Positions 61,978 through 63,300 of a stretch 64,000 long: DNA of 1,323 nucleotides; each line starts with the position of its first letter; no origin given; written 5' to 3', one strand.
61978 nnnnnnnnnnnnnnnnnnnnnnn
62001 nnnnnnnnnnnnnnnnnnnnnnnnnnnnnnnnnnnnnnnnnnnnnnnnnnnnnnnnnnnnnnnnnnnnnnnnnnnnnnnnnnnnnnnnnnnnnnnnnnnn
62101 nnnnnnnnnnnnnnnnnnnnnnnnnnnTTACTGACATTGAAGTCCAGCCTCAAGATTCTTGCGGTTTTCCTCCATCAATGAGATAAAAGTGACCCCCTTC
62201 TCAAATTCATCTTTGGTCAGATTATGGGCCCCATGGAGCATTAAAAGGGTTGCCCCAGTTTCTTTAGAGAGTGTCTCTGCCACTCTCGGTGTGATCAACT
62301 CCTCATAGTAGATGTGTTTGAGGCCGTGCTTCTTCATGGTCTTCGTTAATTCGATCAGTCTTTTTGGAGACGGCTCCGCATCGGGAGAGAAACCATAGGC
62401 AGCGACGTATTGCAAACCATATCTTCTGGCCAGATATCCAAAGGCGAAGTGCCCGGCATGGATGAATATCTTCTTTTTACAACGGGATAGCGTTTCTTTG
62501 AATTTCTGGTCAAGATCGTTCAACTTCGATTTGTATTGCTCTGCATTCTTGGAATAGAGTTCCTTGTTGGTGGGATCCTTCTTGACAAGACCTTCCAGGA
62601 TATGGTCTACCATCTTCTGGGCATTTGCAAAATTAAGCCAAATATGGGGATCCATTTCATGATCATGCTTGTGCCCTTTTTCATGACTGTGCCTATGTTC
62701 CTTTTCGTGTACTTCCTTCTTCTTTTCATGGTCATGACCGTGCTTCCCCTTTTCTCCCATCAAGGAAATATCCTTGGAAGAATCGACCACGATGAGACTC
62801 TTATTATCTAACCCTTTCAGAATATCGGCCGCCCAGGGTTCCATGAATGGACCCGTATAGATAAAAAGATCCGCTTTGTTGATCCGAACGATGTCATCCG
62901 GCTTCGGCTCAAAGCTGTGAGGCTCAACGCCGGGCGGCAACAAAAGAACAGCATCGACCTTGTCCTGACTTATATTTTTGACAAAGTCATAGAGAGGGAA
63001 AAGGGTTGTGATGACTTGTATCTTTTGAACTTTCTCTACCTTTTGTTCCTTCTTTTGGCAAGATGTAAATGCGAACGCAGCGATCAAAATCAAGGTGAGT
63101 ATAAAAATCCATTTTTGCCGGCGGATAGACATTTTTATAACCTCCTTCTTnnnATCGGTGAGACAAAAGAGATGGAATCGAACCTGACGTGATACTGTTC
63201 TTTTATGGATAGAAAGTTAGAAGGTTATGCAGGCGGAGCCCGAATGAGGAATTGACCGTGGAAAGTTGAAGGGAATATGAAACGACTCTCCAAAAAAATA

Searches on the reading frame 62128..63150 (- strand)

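Call 76: search_protein_families(library=ncbifam, proteins=[window:62128-63150:-], max_evalue=1e-8)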
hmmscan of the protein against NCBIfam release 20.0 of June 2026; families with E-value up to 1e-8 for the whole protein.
window:62128-63150:- (340 aa): 8 families
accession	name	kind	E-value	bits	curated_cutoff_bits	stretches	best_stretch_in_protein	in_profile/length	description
NF033605.1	Zn_bnd_ABC_AdcA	exception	7.5e-61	206.6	700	1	12-338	2-323/517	zinc ABC transporter substrate-binding lipoprotein AdcA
NF040870.1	AztC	equivalog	1e-47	162.9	350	1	46-337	1-277/277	zinc ABC transporter substrate-binding protein AztC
NF007091.2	PRK09545.1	equivalog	2e-41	142.2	268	1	38-301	19-283/318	zinc ABC transporter substrate-binding protein ZnuA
NF053842.1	MnTportMntCDein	equivalog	6.6e-40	137.1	400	1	42-302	4-248/281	manganese ABC transporter substrate-binding protein MntC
NF053703.1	Mn_SBP_EfaA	exception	2.9e-38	131.8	485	2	155-337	127-309/310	Mn/Fe ABC transporter substrate-binding lipoprotein EfaA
NF040928.1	ABC_lipo_SloC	subfamily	2.1e-37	128.9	525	2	159-338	124-303/304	metal ABC transporter substrate-binding lipoprotein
NF047355.1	ABC_bind_Mn_Staph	exception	1.4e-35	123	500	1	17-332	4-303/309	manganese ABC transporter substrate-binding lipoprotein MntC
TIGR03772.1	anch_rpt_subst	equivalog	8.6e-30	103.8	350.45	1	161-333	310-481/486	anchored repeat ABC transporter, substrate-binding protein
